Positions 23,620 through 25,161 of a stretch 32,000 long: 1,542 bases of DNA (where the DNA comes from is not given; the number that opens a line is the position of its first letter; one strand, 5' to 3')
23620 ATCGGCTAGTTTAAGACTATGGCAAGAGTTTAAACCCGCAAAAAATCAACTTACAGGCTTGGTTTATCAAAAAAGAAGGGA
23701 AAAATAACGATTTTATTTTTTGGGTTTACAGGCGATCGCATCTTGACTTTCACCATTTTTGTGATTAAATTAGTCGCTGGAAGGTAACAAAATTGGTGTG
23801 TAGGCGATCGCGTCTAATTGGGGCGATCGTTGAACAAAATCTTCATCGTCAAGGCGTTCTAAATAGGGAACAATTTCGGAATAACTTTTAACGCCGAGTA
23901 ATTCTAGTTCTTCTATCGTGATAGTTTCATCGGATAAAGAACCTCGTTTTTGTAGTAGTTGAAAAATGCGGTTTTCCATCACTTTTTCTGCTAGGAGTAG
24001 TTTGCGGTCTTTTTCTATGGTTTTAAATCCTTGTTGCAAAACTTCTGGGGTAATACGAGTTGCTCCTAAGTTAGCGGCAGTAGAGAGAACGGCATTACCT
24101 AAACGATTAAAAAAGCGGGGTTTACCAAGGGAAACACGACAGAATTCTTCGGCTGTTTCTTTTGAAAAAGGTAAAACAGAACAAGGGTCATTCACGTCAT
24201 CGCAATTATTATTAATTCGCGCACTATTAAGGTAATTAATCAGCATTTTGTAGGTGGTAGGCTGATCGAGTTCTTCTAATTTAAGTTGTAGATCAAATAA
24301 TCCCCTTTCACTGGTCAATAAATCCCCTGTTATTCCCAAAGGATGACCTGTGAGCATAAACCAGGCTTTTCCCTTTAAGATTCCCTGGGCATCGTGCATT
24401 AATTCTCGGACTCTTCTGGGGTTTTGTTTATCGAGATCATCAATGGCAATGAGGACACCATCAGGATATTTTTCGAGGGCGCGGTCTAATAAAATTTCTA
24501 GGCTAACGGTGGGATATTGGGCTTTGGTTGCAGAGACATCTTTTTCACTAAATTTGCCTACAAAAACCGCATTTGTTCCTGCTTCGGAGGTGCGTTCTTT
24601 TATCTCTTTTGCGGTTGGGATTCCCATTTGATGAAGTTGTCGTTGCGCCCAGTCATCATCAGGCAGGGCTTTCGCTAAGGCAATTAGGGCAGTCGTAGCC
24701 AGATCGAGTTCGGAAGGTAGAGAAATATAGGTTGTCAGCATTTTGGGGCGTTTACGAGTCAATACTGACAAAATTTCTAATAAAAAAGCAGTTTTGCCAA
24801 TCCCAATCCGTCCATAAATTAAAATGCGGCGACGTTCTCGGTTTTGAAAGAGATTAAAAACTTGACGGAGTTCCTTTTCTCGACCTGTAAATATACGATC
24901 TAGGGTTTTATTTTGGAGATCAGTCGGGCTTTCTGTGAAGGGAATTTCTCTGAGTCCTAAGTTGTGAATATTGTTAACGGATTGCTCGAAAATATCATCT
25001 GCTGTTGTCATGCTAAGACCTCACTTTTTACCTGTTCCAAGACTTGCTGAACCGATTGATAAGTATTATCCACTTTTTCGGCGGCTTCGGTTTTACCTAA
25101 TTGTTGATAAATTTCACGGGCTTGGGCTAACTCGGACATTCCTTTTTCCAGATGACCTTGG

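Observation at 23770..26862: HicB-like / CHAT-less TPR / ATPase-wHTH operon: candidate split, reverse-ordered STAND-type system with no recognisable effector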

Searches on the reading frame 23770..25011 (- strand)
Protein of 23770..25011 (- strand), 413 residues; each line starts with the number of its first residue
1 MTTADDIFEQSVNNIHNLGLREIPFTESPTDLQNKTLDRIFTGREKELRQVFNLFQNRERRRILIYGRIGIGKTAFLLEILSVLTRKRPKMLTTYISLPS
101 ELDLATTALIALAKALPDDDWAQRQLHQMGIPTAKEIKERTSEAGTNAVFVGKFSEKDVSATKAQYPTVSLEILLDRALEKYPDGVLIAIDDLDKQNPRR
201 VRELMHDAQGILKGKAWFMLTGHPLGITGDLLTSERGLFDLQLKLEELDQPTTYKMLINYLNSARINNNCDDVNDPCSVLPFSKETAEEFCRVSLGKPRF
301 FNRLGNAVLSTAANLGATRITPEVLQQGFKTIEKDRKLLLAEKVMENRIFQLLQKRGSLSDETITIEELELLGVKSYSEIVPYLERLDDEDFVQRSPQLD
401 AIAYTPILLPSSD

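Call 3: search_protein_families(library=pfam, proteins=[window:23770-25011:-], max_evalue=0.1)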
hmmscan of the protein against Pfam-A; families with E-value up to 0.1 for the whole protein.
window:23770-25011:- (413 aa): 10 families
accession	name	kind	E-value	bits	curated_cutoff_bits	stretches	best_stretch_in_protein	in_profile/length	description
PF13191.12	AAA_16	-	4e-09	37.6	32.6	1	41-196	2-144/167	AAA ATPase domain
PF01637.24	ATPase_2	-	5.6e-09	36.6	33.2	1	41-195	1-121/225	ATPase domain predominantly from Archaea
PF07693.20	KAP_NTPase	-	0.00092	19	20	1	63-205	23-172/293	KAP family P-loop domain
PF13401.12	AAA_22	-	0.01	16.6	27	0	59-117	4-59/130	AAA domain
PF25201.1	nSTAND6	-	0.011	16.2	27.7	1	43-151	3-107/148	Novel STAND NTPase 6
PF07088.17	GvpD_P-loop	-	0.051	13.9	24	1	54-91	4-41/189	GvpD gas vesicle protein, P-loop domain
PF05729.18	NACHT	-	0.068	13.4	26.7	0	61-91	1-31/167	NACHT domain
PF00308.24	Bac_DnaA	-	0.073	13.7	23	0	62-97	36-71/162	Bacterial DnaA ATPAse domain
PF13479.12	AAA_24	-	0.09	13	27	0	61-87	3-23/195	AAA domain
PF10412.15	TrwB_AAD_bind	-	0.099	11.9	20.5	0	54-87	9-42/387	Type IV secretion-system coupling protein DNA-binding domain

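Call 4: search_protein_families(library=padloc, proteins=[window:23770-25011:-], max_evalue=0.1)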
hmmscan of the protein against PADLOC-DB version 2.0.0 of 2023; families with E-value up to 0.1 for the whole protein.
window:23770-25011:- (413 aa): 2 families
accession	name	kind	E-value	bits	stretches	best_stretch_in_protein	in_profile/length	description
PDLC04984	PDC-S27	-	0.022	11.6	1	42-78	5-41/474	-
PDLC04985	PDC-S27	-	0.027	11.4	1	41-101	6-64/484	-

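Call 5: search_protein_families(library=ncbifam, proteins=[window:23770-25011:-], max_evalue=0.1)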
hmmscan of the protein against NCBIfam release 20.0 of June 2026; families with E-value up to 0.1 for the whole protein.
window:23770-25011:- (413 aa): 7 families
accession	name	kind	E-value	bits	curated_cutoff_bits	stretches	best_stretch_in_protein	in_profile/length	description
NF047389.1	ATPase_Sll1717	subfamily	3e-07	29.9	75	0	57-106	26-70/454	P-loop ATPase, Sll1717 family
TIGR02928.1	TIGR02928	subfamily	0.00016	20.6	181.3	1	40-138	16-118/366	orc1/cdc6 family replication initiation protein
NF040586.1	FxSxx_TPR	equivalog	0.004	15.7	300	1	41-79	8-44/830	FxSxx-COOH system tetratricopeptide repeat protein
NF053860.1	DS41_1_antiphage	equivalog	0.0085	15.1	370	0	19-87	1-66/448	anti-phage protein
TIGR03345.1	VI_ClpV1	equivalog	0.012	13.9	884.95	1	33-77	182-225/852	type VI secretion system ATPase TssH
NF001154.0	PRK00149.3-3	equivalog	0.045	12.7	410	0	61-97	151-186/462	chromosomal replication initiator protein DnaA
NF010248.0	PRK13695.1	equivalog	0.065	12.9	156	0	61-90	4-33/180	NTPase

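Call 8: find_homologous_proteins(query=window:23770-25011:-)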
Query window:23770-25011:- (413 aa): 443 proteins with E <= 0.001 among 8000 candidates; the best 120 are listed.
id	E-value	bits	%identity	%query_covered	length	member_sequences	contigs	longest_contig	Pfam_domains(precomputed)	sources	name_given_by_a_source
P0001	1.8e-260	881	97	100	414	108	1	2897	PF01637.25,PF13191.13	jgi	jgi:hypothetical protein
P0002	3.6e-193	660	73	100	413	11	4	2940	PF01637.25,PF13191.13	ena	-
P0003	1.5e-191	654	72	100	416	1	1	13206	PF01637.25,PF13191.13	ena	-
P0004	2.1e-190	651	72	100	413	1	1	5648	PF01637.25,PF13191.13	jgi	jgi:hypothetical protein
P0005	2.2e-189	647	72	100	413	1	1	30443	PF01637.25,PF13191.13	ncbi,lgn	-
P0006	3.2e-187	640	71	100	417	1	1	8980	PF01637.25,PF13191.13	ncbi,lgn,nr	ncbi:MAG: AAA family ATPase [Acaryochloridaceae cyanobacterium RU_4_10]|nr:AAA family ATPase [Acaryo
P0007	1.3e-186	638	71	100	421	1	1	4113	PF01637.25,PF13191.13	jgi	jgi:uncharacterized protein (DUF1778 family)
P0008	7.5e-186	636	71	100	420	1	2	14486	PF01637.25,PF13191.13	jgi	jgi:hypothetical protein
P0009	4.6e-184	630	71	100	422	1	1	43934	PF01637.25,PF13191.13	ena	-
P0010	5.9e-184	629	71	100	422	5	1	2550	PF01637.25,PF13191.13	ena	-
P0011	7.6e-184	629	69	100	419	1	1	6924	PF01637.25,PF13191.13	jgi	jgi:AAA ATPase domain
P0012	4.9e-183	626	70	100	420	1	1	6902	PF01637.25,PF13191.13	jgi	jgi:uncharacterized protein (DUF1778 family)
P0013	5.3e-183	626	69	100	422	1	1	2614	PF01637.25,PF13191.13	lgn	-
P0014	9.2e-183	625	70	100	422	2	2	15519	PF01637.25,PF13191.13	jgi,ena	jgi:hypothetical protein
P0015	9.5e-183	625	71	100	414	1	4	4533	PF01637.25,PF13191.13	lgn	-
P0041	3.4e-179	614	68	100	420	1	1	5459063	PF01637.25,PF13191.13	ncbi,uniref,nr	ncbi:ATP-binding protein [Nodosilinea sp. E11]|uniref:ATP-binding protein n=1 Tax=Nodosilinea sp. E1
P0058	8.9e-178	609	68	100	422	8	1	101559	PF01637.25,PF13191.13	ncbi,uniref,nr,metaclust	ncbi:AAA family ATPase [Phormidesmis priestleyi]|uniref:AAA family ATPase n=1 Tax=Phormidesmis pries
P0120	3.6e-170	584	66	100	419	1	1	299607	PF01637.25,PF13191.13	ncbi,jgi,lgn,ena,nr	ncbi:MAG: ATP-binding protein [Cyanosarcina radialis HA8281-LM2]|jgi:hypothetical protein|nr:ATP-bin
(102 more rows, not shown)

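Call 9: find_encoding_contigs(protein=P0041, flank=6000, max_places=2)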
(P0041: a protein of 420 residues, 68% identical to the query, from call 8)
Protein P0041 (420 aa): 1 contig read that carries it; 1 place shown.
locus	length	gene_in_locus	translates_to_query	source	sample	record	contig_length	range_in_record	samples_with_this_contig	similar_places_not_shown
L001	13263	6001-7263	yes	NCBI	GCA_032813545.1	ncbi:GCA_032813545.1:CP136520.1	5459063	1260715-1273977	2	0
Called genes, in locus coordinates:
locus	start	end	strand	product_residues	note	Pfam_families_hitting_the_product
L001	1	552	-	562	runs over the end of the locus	PF02518:HATPase_c (weak), PF13589:HATPase_c_3, PF01119:DNA_mis_repair, PF08676:MutL_C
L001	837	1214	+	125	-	PF00581:Rhodanese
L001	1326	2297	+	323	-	PF04055:Radical_SAM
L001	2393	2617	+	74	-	-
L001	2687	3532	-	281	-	PF03819:MazG, PF01503:PRA-PH (weak), PF03819:MazG (weak)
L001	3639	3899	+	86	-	-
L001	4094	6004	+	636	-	-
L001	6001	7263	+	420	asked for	PF13191:AAA_16, PF01637:ATPase_2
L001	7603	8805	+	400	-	PF00764:Arginosuc_synth, PF20979:Arginosuc_syn_C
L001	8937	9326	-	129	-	PF01042:Ribonuc_L-PSP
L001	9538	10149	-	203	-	PF13545:HTH_Crp_2, PF00325:Crp (weak)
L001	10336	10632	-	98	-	-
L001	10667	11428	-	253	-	PF12697:Abhydrolase_6 (weak), PF12146:Hydrolase_4 (faint), PF00561:Abhydrolase_1 (weak)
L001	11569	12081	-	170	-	PF00258:Flavodoxin_1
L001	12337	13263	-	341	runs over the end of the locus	PF00421:PSII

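Call 10: find_encoding_contigs(protein=P0058, flank=6000, max_places=2)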
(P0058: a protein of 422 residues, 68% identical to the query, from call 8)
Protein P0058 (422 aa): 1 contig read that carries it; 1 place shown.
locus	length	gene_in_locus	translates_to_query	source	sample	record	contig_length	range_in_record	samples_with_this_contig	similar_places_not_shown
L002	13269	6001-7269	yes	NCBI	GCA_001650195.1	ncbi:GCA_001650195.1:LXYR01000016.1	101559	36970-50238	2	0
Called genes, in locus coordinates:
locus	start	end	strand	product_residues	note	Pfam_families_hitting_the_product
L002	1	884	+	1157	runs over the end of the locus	PF00514:Arm (faint), PF01347:TPR_Vitellogenin (faint), PF13646:HEAT_2, PF13646:HEAT_2, PF13646:HEAT_2, PF13646:HEAT_2, PF22731:NCH4, PF13646:HEAT_2, +14 more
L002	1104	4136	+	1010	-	PF02463:SMC_N (faint), PF03193:RsgA_GTPase (faint), PF00005:ABC_tran (faint), PF13191:AAA_16 (faint), PF13304:AAA_21 (faint), PF13476:AAA_23 (faint), PF17760:UvrA_inter, PF17755:UvrA_DNA-bind, +2 more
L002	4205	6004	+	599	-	-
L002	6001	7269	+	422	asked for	PF13191:AAA_16, PF01637:ATPase_2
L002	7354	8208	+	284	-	PF00561:Abhydrolase_1, PF12146:Hydrolase_4, PF12697:Abhydrolase_6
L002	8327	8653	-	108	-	PF01740:STAS, PF13466:STAS_2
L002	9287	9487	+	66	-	PF00504:Chloroa_b-bind (weak)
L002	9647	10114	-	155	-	PF01668:SmpB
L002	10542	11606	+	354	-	PF00909:Ammonium_transp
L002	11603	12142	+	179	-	PF00909:Ammonium_transp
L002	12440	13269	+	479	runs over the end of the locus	PF00909:Ammonium_transp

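Call 11: find_encoding_contigs(protein=P0120, flank=6000, max_places=2)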
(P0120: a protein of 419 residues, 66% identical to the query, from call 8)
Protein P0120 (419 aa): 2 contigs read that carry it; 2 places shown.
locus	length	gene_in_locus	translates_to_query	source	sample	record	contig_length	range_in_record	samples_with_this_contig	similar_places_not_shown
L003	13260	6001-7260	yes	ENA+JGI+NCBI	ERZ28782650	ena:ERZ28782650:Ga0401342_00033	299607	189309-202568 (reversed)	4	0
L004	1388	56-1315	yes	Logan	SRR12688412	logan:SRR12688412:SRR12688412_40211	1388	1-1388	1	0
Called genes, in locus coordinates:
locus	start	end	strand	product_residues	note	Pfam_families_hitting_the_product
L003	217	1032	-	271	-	PF03575:Peptidase_S51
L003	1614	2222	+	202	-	PF01746:tRNA_m1G_MT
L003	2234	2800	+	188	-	PF03079:ARD, PF07883:Cupin_2 (weak)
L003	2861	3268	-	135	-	PF01850:PIN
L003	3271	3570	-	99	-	-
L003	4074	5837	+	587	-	PF21747:YpoC (faint), PF13374:TPR_10 (faint), PF14938:SNAP (faint), PF20308:TPR-S (faint), PF13424:TPR_12 (weak)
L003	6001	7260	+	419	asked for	PF13191:AAA_16, PF01637:ATPase_2 (weak)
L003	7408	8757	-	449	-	PF00275:EPSP_synthase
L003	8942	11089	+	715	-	-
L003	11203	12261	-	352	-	PF00077:RVP (faint), PF08284:RVP_2 (faint), PF13650:Asp_protease_2, PF13975:gag-asp_proteas, PF13650:Asp_protease_2, PF13975:gag-asp_proteas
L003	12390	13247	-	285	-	-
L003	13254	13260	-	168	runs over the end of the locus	-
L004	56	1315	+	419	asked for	PF13191:AAA_16, PF01637:ATPase_2 (weak)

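Call 20: search_solved_structures(query=A2, max_evalue=1)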
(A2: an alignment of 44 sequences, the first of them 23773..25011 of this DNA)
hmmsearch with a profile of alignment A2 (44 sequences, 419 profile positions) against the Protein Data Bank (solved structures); distinct sequences matched with E-value up to 1: 2.
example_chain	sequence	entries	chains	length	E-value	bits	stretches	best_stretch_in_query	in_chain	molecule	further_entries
7pbl_A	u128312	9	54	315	0.13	14.3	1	281-332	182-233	Holliday junction ATP-dependent DNA helicase RuvB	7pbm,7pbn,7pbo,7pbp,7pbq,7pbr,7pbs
2qby_A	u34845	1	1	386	0.65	12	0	44-88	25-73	Cell division control protein 6 homolog 1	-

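Call 21: search_protein_representatives(protein=window:23770-25011:-)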
Query: 413 residues. Proteins with E-value up to 0.001 (for the whole library): 185; up to 1e-10: 106; up to 1e-30: 36. The best 150 are listed.
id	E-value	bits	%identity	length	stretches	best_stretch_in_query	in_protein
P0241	2.6e-153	526.8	64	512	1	9-395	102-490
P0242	9.5e-133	459.1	56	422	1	6-412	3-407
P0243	2.0e-114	398.8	50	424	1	1-407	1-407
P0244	9.8e-91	320.8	44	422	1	17-406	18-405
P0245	1.3e-90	320.4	55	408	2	162-330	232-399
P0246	3.9e-88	312.3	43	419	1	5-409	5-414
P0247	9.9e-84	297.8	43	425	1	1-408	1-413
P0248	6.6e-78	278.6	42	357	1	62-405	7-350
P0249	9.8e-77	274.7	53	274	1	1-267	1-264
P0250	1.4e-76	274.2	40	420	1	1-412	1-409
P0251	5.4e-74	265.7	51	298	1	129-407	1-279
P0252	5.4e-71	255.8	41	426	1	15-411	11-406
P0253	9.1e-71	255.1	41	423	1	19-406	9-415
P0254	5.1e-70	252.6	44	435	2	166-410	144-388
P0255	1.1e-66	241.7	49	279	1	102-366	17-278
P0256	3.2e-65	236.8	37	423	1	4-402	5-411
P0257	7.4e-65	235.6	38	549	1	17-403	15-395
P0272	2.4e-34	135.2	33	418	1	11-408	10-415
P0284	1.2e-22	96.7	29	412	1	19-398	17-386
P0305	5.7e-17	78.0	29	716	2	164-406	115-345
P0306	8.9e-17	77.4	28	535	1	18-408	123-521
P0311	5.4e-16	74.8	30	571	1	19-319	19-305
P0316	6.0e-15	71.3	30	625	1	14-393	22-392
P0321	6.3e-14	68.0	31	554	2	162-313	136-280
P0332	2.9e-12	62.5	31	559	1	14-317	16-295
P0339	6.5e-12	61.4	67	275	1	1-52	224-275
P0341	1.2e-11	60.5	29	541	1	20-314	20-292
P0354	5.2e-10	55.1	29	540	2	169-325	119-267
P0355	6.7e-10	54.7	31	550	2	24-129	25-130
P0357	1.1e-09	54.0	31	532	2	184-363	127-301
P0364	2.0e-08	49.9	27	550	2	180-363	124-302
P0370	4.5e-08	48.7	28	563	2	185-312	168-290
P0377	2.6e-07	46.2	31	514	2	177-332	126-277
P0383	2.1e-06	43.2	29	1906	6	24-80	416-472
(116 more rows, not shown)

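Call 23: find_related_loci(query=A2, collection=genome_contigs, flank=6000)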
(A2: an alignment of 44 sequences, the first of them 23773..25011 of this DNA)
Query A2 (413 aa) in genome_contigs; peptide patterns used: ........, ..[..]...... (x = any residue, [..] = any of these).
180 stretches matched a pattern; 130 encode a relative of the query (tblastn E <= 1e-3); the best 80 are kept; 80 distinct loci.
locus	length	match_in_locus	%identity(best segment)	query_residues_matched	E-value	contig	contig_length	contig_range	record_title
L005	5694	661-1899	95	1-413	0e+0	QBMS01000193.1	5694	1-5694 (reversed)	MAG: Snowella sp. isolate ULC335bin1 scaffold193_size5694, whole genome shotgun sequence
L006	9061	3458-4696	95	1-413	0e+0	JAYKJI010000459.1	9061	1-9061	MAG: Snowella sp. isolate 881055 NODE_69147700, whole genome shotgun sequence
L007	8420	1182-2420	71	1-413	0e+0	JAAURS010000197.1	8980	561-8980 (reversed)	MAG: Acaryochloridaceae cyanobacterium RU_4_10 NODE_4216_length_8980_cov_2.669152, whole genome shotgun sequence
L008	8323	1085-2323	70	1-413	0e+0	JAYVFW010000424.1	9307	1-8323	MAG: Phormidesmis sp. isolate GL44_UP_metabinner_2 GL44_UP_metabinner_2_423, whole genome shotgun sequence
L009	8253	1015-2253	69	1-413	0e+0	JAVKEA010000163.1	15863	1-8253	MAG: Coleofasciculus sp. E2-BRE-01 k141_34077, whole genome shotgun sequence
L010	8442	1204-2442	69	1-413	0e+0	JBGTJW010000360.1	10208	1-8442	MAG: Stenomitos sp. isolate JTS-RE299 k141_11703624, whole genome shotgun sequence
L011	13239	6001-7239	70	1-413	0e+0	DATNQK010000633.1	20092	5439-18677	MAG TPA_asm: Stenomitos sp. isolate SMAG_U16505 k141_427013, whole genome shotgun sequence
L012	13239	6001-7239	69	1-413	0e+0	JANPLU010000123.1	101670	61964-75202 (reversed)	MAG: Acaryochloridaceae cyanobacterium VAR_48_metabat_390 VAR_48_k141_638804, whole genome shotgun sequence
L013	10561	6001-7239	67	1-413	0e+0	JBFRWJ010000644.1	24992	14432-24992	MAG: Spirulina sp. isolate 05_out_wi_sediment_bin.10 05outWiSedB10_c_000002653552, whole genome shotgun sequence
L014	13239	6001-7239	68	1-413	0e+0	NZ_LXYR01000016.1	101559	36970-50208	Phormidesmis priestleyi BC1401 Ga0079976_1016, whole genome shotgun sequence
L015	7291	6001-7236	68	1-412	0e+0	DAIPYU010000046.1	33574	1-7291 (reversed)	MAG TPA_asm: Nodosilinea sp. CTOTU7353 NODE_1319_length_33574_cov_30.908022, whole genome shotgun sequence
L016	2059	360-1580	69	1-410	0e+0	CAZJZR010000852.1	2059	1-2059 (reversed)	MAG TPA_asm: uncultured bacterium isolate binchicken_co209_84 genome assembly, contig: NODE_55848_length_2059_cov_10.437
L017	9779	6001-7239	68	1-413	0e+0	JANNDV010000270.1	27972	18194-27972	MAG: Acaryochloridaceae cyanobacterium OTE_75_metabat_521 OTE_75_k141_3085046, whole genome shotgun sequence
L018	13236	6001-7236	67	1-412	0e+0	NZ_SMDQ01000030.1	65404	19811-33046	Nodosilinea sp. P-1105 NODE_30, whole genome shotgun sequence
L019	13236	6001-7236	67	1-412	0e+0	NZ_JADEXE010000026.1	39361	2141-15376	Nodosilinea sp. LEGE 07298 NODE_26_length_39361_cov_11.7208, whole genome shotgun sequence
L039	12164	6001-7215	64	8-412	3e-176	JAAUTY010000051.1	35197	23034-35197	MAG: Spirulinaceae cyanobacterium SM2_1_0 NODE_230_length_35197_cov_21.713003, whole genome shotgun sequence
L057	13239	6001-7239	63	1-413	2e-171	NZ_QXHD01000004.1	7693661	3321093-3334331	Adonisia turfae CCMR0081 Scaffold_3b, whole genome shotgun sequence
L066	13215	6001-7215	54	6-412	3e-131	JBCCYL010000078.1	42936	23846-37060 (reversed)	MAG: Cyanobacteria bacterium P01_F01_bin.150 k141_1504164_length_42936_cov_50.5445, whole genome shotgun sequence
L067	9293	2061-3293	50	1-409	8e-126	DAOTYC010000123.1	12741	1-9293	MAG TPA_asm: Anaerolineae bacterium isolate H23_304 k115_670141, whole genome shotgun sequence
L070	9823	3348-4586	50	1-413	6e-122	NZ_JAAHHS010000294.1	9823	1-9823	MAG: Moorena sp. SIO3H5 3H5_NODE_294, whole genome shotgun sequence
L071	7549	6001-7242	50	1-412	3e-121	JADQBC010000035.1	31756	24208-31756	MAG: Gomphosphaeria aponina SAG 52.96 = DSM 107014 isolate JP213 k141_14908, whole genome shotgun sequence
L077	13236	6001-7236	50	1-410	3e-117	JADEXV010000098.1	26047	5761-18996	Nostocales cyanobacterium LEGE 12452 NODE_139_length_26047_cov_5.15224, whole genome shotgun sequence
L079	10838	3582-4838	48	1-413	2e-117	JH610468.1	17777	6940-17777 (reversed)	MAG: Prochloron didemni P4-Papua_New_Guinea genomic scaffold Scf_contig00004, whole genome shotgun sequence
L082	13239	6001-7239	48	1-413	2e-115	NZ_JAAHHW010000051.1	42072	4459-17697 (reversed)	MAG: Moorena sp. SIO3I8 3I8_NODE_51, whole genome shotgun sequence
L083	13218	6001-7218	50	1-406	4e-115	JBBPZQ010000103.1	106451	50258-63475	MAG: Anaerolineae bacterium isolate bin.56 bin.56_S5Ck141_654522_length_106451_cov_23.0037, whole genome shotgun sequenc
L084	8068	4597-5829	50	1-409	3e-114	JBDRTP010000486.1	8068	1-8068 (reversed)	MAG: Chloroflexota bacterium isolate MEGAHIT-group-3.85 k141_675434, whole genome shotgun sequence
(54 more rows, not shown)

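Call 25: predict_structure(alignment_id=A2)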
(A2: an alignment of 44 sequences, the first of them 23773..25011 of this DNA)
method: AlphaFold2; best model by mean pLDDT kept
length: 413 residues; sequences in the alignment: 44
mean_pLDDT: 75.6   pTM: 0.67
mean pLDDT of the five models: 75.6, 74.2, 72.4, 69.3, 63.8
residues with pLDDT >= 90: 88; 70-90: 217; 50-70: 49; < 50: 59
segments of 3 or more residues with pLDDT < 50: 139-168, 225-231, 394-396, 398-404, 406-413
pLDDT, mean of each block of 10 residues (from residue 1): 73 87 74 65 82 84 82 85 90 88 86 89 83 62 30 32 44 89 93 73 79 87 54 60 88 90 84 88 93 85 90 92 92 64 76 75 80 80 72 48 45 40
secondary structure, 60 per line:
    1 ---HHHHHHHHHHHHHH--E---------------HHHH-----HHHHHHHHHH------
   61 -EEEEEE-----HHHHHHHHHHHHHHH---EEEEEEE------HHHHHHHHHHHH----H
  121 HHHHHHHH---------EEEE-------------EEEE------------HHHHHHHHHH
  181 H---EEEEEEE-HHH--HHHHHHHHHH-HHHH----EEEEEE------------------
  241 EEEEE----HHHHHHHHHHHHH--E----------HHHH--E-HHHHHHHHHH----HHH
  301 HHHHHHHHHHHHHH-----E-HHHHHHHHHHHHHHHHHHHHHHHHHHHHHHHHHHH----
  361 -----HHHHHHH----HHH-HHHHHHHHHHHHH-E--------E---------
elements in order: H4-17 H36-39 H45-54 E62-67 H73-87 E91-97 H104-115 H120-128 E138-141 E155-158 H171-181 E185-191 H198-207 H209-212 E217-222 E241-245 H250-262 H276-279 H284-293 H298-314 H322-356 H366-372 H381-393
